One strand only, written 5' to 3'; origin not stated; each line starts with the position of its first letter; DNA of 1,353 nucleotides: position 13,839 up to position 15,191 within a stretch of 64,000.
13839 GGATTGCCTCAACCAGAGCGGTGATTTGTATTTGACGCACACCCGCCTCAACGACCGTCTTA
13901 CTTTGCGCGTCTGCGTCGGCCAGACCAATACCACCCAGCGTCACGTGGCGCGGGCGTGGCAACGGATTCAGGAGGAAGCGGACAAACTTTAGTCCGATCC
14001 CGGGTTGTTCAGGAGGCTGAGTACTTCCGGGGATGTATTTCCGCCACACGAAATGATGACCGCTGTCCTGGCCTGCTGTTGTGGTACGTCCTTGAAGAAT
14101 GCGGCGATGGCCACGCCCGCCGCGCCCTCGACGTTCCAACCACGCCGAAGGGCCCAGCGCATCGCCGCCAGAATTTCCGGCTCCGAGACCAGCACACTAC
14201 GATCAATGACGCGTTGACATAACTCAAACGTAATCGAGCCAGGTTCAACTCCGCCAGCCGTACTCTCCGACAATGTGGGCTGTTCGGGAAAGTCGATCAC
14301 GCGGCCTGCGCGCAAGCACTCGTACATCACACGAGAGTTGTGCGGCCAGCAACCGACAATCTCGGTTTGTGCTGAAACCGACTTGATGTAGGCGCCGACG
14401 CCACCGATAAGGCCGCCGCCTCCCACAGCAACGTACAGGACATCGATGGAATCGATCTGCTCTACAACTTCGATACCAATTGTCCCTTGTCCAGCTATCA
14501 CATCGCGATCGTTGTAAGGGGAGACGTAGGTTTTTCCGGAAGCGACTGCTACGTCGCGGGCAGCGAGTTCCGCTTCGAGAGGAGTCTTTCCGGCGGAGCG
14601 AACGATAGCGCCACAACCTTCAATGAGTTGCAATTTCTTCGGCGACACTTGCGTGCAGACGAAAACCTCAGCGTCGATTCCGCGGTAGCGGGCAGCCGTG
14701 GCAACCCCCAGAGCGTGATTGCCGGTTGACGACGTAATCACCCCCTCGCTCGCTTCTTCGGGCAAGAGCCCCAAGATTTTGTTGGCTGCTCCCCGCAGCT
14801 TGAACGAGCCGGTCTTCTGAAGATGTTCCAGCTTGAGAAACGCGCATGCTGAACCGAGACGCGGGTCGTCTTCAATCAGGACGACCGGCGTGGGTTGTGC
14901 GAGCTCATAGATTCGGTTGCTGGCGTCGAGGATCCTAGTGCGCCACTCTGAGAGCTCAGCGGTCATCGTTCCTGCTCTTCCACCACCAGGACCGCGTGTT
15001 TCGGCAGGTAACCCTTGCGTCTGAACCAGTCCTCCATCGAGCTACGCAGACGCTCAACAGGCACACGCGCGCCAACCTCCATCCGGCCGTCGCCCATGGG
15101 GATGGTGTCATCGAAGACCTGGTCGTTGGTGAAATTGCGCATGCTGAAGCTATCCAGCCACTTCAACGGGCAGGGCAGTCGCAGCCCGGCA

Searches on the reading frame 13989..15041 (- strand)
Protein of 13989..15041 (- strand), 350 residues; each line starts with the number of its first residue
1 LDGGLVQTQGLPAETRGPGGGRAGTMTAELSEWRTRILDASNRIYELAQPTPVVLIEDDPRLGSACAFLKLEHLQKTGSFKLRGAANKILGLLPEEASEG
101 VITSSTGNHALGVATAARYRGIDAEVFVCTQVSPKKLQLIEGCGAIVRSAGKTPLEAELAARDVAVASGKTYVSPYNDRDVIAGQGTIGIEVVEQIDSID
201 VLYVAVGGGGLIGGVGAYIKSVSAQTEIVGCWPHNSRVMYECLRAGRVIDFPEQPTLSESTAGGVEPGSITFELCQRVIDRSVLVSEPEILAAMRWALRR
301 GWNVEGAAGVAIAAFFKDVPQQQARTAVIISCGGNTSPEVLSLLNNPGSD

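Call 17: search_protein_families(library=pfam, proteins=[window:13989-15041:-], max_evalue=0.001)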
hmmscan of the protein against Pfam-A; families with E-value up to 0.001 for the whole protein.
window:13989-15041:- (350 aa): 1 family
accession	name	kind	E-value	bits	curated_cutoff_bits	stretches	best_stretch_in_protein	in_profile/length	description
PF00291.31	PALP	-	6.9e-68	229.6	35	1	48-333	5-295/295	Pyridoxal-phosphate dependent enzyme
